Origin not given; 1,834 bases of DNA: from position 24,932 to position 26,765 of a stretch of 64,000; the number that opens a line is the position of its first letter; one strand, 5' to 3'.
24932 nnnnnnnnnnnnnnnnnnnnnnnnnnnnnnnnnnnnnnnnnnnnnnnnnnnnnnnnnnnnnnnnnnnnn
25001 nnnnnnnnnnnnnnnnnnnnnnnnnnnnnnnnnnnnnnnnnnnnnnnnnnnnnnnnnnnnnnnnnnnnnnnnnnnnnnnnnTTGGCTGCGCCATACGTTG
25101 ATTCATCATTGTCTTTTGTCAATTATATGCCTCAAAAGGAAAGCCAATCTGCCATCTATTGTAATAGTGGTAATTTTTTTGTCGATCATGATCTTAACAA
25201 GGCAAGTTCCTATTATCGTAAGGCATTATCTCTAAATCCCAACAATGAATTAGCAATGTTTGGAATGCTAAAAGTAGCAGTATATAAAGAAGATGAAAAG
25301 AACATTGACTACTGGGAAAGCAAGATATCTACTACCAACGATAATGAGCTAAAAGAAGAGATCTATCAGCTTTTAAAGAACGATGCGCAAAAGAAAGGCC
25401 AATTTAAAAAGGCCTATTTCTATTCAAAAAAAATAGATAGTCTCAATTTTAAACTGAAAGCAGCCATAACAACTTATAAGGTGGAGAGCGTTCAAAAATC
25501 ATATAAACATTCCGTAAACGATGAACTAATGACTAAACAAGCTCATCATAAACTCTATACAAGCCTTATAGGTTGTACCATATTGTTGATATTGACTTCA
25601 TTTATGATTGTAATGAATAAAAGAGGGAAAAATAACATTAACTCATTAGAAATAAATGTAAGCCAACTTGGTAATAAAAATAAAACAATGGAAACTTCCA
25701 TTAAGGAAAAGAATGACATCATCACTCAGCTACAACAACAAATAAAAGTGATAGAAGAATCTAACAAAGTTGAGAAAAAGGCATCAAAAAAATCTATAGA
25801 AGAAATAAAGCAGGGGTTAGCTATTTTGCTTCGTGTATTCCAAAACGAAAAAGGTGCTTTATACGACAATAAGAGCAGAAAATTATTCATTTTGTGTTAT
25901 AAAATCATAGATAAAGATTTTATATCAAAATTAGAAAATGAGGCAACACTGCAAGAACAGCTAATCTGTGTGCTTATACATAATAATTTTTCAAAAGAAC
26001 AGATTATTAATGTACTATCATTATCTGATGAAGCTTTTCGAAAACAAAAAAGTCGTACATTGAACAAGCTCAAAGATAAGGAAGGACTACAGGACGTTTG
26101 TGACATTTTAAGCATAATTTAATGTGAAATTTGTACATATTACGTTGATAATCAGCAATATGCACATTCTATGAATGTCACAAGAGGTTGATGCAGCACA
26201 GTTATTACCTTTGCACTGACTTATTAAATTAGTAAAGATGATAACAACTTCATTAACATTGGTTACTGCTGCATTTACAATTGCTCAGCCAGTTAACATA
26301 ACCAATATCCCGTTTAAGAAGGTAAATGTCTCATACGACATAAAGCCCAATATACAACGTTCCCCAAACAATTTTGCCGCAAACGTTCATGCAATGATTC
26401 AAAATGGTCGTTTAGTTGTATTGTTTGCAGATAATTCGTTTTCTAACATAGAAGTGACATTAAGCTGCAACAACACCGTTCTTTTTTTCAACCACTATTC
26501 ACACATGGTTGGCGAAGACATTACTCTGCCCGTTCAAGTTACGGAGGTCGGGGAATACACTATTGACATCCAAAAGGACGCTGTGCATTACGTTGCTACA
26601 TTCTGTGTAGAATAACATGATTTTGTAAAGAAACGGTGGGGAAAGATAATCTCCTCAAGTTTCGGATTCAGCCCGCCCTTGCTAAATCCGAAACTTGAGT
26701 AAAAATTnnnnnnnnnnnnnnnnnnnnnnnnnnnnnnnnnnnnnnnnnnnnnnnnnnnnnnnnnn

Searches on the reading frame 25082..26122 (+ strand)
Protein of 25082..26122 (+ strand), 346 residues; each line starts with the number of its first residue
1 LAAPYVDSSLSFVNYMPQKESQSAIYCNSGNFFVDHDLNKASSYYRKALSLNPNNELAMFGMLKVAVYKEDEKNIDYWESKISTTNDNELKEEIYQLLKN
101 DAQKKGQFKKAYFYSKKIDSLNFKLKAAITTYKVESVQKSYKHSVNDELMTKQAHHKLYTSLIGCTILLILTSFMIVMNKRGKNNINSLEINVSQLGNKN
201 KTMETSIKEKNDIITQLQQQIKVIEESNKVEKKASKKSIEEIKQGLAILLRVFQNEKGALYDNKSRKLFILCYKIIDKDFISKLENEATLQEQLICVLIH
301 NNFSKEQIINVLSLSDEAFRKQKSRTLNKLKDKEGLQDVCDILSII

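Call 6: search_protein_families(library=pfam, proteins=[window:25082-26122:+], max_evalue=0.01)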
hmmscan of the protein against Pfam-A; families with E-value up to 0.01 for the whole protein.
window:25082-26122:+ (346 aa): 4 families
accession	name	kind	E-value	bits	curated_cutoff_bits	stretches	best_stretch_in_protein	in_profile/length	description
PF13181.12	TPR_8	-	0.0011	19.4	25.7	0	37-55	16-34/34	Tetratricopeptide repeat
PF00515.34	TPR_1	-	0.0019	18.4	27.8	1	37-55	16-34/34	Tetratricopeptide repeat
PF10661.14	EssA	-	0.0021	18.4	24.1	1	63-180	25-145/147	WXG100 protein secretion system (Wss), protein EssA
PF07719.23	TPR_2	-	0.0036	17.8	27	0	36-55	15-34/34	Tetratricopeptide repeat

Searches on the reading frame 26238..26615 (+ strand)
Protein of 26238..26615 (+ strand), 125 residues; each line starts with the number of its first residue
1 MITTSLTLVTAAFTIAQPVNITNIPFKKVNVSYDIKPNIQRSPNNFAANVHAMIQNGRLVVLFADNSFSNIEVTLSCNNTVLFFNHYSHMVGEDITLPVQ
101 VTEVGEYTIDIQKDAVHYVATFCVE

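Call 6: search_protein_families(library=pfam, proteins=[window:26238-26615:+], max_evalue=0.01)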
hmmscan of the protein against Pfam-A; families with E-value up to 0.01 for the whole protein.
window:26238-26615:+ (125 aa): 1 family
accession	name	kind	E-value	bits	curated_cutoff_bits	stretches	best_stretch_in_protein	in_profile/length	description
PF11589.14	DUF3244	-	7.1e-05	23.2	25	1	40-122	14-94/96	Domain of unknown function (DUF3244)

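Call 42: search_protein_families(library=ncbifam, proteins=[window:26238-26615:+], max_evalue=0.01)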
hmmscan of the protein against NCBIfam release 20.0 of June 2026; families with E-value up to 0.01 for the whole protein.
window:26238-26615:+ (125 aa): 0 families
